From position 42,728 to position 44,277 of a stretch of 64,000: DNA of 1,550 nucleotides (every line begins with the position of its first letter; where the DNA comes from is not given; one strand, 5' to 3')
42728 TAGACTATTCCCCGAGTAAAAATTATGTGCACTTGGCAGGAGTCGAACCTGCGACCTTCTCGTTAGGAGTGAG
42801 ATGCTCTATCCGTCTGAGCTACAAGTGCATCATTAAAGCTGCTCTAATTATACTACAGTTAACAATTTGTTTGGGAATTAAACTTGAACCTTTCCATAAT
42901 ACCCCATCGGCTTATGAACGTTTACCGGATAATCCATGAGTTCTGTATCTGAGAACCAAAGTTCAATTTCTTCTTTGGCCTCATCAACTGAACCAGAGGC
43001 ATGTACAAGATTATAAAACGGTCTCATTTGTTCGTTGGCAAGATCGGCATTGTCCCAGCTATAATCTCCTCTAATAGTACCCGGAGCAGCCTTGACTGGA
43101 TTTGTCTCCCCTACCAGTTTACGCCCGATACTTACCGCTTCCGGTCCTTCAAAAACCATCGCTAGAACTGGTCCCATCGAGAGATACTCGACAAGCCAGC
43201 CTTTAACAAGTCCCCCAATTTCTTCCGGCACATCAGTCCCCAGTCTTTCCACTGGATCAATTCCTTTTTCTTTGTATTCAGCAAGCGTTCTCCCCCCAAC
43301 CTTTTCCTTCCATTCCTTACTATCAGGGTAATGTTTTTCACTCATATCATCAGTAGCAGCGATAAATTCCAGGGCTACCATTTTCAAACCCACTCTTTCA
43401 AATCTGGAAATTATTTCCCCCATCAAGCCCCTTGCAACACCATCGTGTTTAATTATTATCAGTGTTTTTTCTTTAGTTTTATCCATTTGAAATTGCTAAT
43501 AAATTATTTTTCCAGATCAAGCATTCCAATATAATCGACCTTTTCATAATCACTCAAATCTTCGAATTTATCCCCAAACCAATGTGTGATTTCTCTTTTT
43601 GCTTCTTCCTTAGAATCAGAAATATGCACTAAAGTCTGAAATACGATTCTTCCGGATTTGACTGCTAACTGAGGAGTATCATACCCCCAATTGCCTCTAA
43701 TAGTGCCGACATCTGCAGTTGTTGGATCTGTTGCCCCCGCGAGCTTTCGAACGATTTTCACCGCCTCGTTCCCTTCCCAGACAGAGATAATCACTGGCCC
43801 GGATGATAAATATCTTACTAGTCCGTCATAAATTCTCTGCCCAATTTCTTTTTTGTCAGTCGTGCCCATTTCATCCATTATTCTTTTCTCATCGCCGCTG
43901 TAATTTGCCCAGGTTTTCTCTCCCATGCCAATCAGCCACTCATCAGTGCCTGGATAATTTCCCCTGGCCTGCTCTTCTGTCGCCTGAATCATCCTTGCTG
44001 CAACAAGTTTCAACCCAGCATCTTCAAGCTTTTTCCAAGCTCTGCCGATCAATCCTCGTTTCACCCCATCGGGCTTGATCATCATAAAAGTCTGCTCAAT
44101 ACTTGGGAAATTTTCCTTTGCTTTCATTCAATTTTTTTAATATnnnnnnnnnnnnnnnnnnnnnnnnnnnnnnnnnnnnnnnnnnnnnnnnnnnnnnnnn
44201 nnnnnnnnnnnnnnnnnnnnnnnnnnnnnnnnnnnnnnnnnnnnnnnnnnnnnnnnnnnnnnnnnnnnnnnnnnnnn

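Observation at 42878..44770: Tandem duplicated extended NDK paralogs next to a thymidylate-kinase-like gene with a degenerate P-loop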

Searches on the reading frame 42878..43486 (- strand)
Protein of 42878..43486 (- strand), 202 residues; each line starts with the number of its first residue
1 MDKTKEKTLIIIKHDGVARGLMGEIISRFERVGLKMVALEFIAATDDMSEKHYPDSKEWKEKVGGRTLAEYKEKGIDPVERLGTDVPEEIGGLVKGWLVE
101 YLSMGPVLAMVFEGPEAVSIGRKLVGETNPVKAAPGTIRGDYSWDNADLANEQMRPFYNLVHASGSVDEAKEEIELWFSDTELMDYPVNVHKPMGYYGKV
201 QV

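Call 3: search_protein_families(library=pfam, proteins=[window:42878-43486:-], max_evalue=0.01)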
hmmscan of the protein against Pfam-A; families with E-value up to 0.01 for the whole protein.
window:42878-43486:- (202 aa): 1 family
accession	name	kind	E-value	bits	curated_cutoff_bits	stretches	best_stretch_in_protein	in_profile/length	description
PF00334.24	NDK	-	1.7e-36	125.5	27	2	98-182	60-134/135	Nucleoside diphosphate kinase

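Call 4: search_protein_families(library=ncbifam, proteins=[window:42878-43486:-], max_evalue=0.01)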
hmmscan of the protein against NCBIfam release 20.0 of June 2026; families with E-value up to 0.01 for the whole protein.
window:42878-43486:- (202 aa): 6 families
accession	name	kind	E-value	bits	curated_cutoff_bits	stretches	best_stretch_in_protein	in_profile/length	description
NF011115.0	PRK14543.1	equivalog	2.3e-40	138.2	287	2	92-188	64-160/169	nucleoside-diphosphate kinase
NF001908.0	PRK00668.1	equivalog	1.2e-39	135.3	155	2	98-185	63-140/141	nucleoside-diphosphate kinase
NF011112.0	PRK14540.1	equivalog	1.3e-29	102.8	202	2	98-179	62-133/135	nucleoside-diphosphate kinase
NF011113.0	PRK14541.1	equivalog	1.8e-17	63.7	255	2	96-183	59-136/140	nucleoside-diphosphate kinase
NF011116.0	PRK14545.1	equivalog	3.3e-16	59.7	217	2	96-182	61-137/139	nucleoside-diphosphate kinase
NF011114.0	PRK14542.1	equivalog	1e-15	57.7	250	2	98-183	61-136/137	nucleoside-diphosphate kinase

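Call 7: search_solved_structures(query=window:42878-43486:-, max_evalue=0.001, show_alignments=2)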
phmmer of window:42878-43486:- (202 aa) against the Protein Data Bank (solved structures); distinct sequences matched with E-value up to 0.001: 109 (the best 60 are shown).
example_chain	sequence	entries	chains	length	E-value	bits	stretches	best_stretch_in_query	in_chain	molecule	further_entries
1xqi_A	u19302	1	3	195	1.1e-55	191.8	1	6-184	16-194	Nucleoside diphosphate kinase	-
4di6_A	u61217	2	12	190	2.3e-35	125.5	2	96-187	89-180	Nucleoside diphosphate kinase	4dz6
3vvt_A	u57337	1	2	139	6.5e-34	120.8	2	98-185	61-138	Nucleoside diphosphate kinase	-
1be4_A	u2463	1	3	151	1.8e-32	116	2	97-187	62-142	NUCLEOSIDE DIPHOSPHATE TRANSFERASE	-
1jxv_A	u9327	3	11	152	4.3e-32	114.8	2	97-187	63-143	Nucleoside Diphosphate Kinase A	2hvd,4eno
5ui4_A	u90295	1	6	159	5.1e-32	114.6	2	97-187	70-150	Nucleoside diphosphate kinase A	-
7zl8_A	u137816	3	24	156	5.3e-32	114.5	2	98-187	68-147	Nucleoside diphosphate kinase A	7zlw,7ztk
8pyw_A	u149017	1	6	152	6.9e-32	114.2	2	98-191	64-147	Nucleoside diphosphate kinase B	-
1bhn_A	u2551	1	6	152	6.9e-32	114.1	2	97-187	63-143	NUCLEOSIDE DIPHOSPHATE TRANSFERASE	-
1nsk_R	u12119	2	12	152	6.9e-32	114.1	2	98-191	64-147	NUCLEOSIDE DIPHOSPHATE KINASE | Nucleoside diphosphate kinase B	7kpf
1nue_A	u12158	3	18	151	7.3e-32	114.1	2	98-191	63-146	NUCLEOSIDE DIPHOSPHATE KINASE | Nucleoside diphosphate kinase B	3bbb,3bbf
3l7u_A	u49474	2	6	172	7.3e-32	114.1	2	97-187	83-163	Nucleoside diphosphate kinase A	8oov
8pie_A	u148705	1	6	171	1.1e-31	113.5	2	98-191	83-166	Nucleoside diphosphate kinase B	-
3vvu_A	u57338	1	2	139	1.3e-31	113.3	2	97-185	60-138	Nucleoside diphosphate kinase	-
2hve_A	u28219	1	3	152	1.5e-31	113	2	97-187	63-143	Nucleoside diphosphate kinase A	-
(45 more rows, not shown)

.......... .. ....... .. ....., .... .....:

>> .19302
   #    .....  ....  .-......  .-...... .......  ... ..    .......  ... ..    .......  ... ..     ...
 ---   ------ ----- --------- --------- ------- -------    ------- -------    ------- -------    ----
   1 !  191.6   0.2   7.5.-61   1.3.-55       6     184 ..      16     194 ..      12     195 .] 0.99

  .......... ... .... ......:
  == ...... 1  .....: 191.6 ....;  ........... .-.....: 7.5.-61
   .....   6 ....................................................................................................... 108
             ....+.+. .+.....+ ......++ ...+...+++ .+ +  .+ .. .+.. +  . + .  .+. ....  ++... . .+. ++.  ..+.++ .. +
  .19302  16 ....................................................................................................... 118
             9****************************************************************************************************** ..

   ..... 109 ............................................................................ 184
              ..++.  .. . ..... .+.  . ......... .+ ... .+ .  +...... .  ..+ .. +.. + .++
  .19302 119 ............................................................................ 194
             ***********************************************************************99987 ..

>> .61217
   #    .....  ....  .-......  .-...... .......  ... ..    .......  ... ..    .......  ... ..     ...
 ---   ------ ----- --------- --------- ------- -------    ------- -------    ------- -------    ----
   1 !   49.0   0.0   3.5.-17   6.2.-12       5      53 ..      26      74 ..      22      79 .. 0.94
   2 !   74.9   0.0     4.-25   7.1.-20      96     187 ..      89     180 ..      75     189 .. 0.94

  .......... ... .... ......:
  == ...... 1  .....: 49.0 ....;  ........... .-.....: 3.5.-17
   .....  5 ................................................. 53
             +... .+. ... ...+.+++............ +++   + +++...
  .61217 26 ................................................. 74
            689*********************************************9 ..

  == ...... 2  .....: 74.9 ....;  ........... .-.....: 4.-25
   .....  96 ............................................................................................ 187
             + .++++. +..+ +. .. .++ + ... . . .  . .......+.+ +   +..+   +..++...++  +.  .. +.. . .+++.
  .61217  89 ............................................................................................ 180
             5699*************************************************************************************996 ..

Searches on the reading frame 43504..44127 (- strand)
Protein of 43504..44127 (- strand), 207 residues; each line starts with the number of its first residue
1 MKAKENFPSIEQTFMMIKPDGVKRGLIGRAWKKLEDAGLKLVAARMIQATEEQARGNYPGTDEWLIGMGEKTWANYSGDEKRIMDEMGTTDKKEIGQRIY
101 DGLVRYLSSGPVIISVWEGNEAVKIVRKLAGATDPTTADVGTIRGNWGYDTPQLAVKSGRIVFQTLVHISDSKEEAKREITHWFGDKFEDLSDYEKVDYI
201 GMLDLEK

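Call 3: search_protein_families(library=pfam, proteins=[window:43504-44127:-], max_evalue=0.01)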
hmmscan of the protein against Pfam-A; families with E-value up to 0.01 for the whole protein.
window:43504-44127:- (207 aa): 1 family
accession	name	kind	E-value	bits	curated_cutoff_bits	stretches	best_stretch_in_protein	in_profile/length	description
PF00334.24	NDK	-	1.1e-35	122.9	27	2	95-186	52-132/135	Nucleoside diphosphate kinase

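Call 4: search_protein_families(library=ncbifam, proteins=[window:43504-44127:-], max_evalue=0.01)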
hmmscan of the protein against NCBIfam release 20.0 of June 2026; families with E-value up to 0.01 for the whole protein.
window:43504-44127:- (207 aa): 6 families
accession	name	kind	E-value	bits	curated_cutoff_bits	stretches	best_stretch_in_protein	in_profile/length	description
NF001908.0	PRK00668.1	equivalog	1.5e-38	131.7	155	2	96-187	56-136/141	nucleoside-diphosphate kinase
NF011115.0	PRK14543.1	equivalog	1.1e-30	106.7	287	2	96-187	63-153/169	nucleoside-diphosphate kinase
NF011112.0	PRK14540.1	equivalog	1.6e-30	105.7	202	2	94-186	53-134/135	nucleoside-diphosphate kinase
NF011116.0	PRK14545.1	equivalog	4.2e-21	75.5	217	2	97-185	57-134/139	nucleoside-diphosphate kinase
NF011113.0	PRK14541.1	equivalog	3.7e-19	69.2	255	2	99-185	57-132/140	nucleoside-diphosphate kinase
NF011114.0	PRK14542.1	equivalog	3.1e-18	65.8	250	2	98-184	56-131/137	nucleoside-diphosphate kinase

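Call 25: find_homologous_proteins(query=window:43504-44127:-, max_evalue=1e-10)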
Query window:43504-44127:- (207 aa): 5844 proteins with E <= 1e-10 among 6175 candidates; the best 120 are listed.
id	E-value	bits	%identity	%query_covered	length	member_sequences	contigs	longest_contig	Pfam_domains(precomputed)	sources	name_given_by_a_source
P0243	1.7e-134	464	100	100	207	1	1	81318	PF00334.25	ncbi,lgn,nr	ncbi:nucleoside-diphosphate kinase [Candidatus Dojkabacteria bacterium]|nr:nucleoside-diphosphate ki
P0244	1.5e-108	379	80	96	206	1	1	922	PF00334.25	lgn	-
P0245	2.5e-108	379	80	97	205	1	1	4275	PF00334.25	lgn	-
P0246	3.4e-108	378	80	100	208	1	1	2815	PF00334.25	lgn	-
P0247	3.7e-108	378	80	98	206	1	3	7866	PF00334.25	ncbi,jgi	-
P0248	8.3e-108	377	80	99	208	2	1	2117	PF00334.25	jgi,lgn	-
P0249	6.9e-107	374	77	98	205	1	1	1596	PF00334.25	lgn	-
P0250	3.3e-106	372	78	97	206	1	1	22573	PF00334.25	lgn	-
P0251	1.3e-105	370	77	100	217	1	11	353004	PF00334.25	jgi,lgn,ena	-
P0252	2.4e-105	369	76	98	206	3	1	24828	PF00334.25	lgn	-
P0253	1.3e-104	366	80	96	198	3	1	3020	PF00334.25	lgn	-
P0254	8.2e-102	357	77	97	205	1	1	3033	PF00334.25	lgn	-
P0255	1.5e-100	353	78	92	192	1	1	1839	PF00334.25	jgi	jgi:nucleoside-diphosphate kinase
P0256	8.8e-93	328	73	93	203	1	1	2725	PF00334.25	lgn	-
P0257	6.0e-92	325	71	96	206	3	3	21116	PF00334.25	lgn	-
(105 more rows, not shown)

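Call 57: search_solved_structures(query=window:43504-44127:-, max_evalue=1e-20, show_alignments=1)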
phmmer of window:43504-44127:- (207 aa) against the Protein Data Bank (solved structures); distinct sequences matched with E-value up to 1e-20: 61 (the best 60 are shown).
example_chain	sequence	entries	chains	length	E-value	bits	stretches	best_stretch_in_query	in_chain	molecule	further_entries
1xqi_A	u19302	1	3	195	3.9e-44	154.1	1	9-186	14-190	Nucleoside diphosphate kinase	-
4kpc_A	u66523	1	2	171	4.2e-29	105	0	98-191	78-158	Nucleoside diphosphate kinase b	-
5cab_A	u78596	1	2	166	7.8e-27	97.6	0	99-185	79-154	Nucleoside diphosphate kinase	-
5caa_A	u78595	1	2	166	7.9e-27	97.6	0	99-185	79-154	Nucleoside diphosphate kinase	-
3ngr_A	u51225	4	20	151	9.8e-27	97.3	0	99-185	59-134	Nucleoside diphosphate kinase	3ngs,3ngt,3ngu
3vvt_A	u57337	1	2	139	1.1e-26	97.2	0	99-187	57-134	Nucleoside diphosphate kinase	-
5go1_A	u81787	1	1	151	3.5e-26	95.4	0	99-185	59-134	Nucleoside diphosphate kinase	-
4fkx_A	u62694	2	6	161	3.9e-26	95.3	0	98-189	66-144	Nucleoside diphosphate kinase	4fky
4f36_A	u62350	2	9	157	4.8e-26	95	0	98-190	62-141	Nucleoside diphosphate kinase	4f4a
4di6_A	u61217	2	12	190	8.2e-26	94.3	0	97-196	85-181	Nucleoside diphosphate kinase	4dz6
5c7p_A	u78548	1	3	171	1.1e-25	93.9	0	99-185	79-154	Nucleoside diphosphate kinase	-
1nsk_R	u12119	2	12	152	2.9e-25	92.5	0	99-196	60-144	NUCLEOSIDE DIPHOSPHATE KINASE | Nucleoside diphosphate kinase B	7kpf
8pyw_A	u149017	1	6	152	3.2e-25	92.3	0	99-196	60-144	Nucleoside diphosphate kinase B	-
1nue_A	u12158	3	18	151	3.6e-25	92.2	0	99-196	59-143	NUCLEOSIDE DIPHOSPHATE KINASE | Nucleoside diphosphate kinase B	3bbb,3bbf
1s57_A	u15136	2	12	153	3.6e-25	92.1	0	98-186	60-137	Nucleoside diphosphate kinase II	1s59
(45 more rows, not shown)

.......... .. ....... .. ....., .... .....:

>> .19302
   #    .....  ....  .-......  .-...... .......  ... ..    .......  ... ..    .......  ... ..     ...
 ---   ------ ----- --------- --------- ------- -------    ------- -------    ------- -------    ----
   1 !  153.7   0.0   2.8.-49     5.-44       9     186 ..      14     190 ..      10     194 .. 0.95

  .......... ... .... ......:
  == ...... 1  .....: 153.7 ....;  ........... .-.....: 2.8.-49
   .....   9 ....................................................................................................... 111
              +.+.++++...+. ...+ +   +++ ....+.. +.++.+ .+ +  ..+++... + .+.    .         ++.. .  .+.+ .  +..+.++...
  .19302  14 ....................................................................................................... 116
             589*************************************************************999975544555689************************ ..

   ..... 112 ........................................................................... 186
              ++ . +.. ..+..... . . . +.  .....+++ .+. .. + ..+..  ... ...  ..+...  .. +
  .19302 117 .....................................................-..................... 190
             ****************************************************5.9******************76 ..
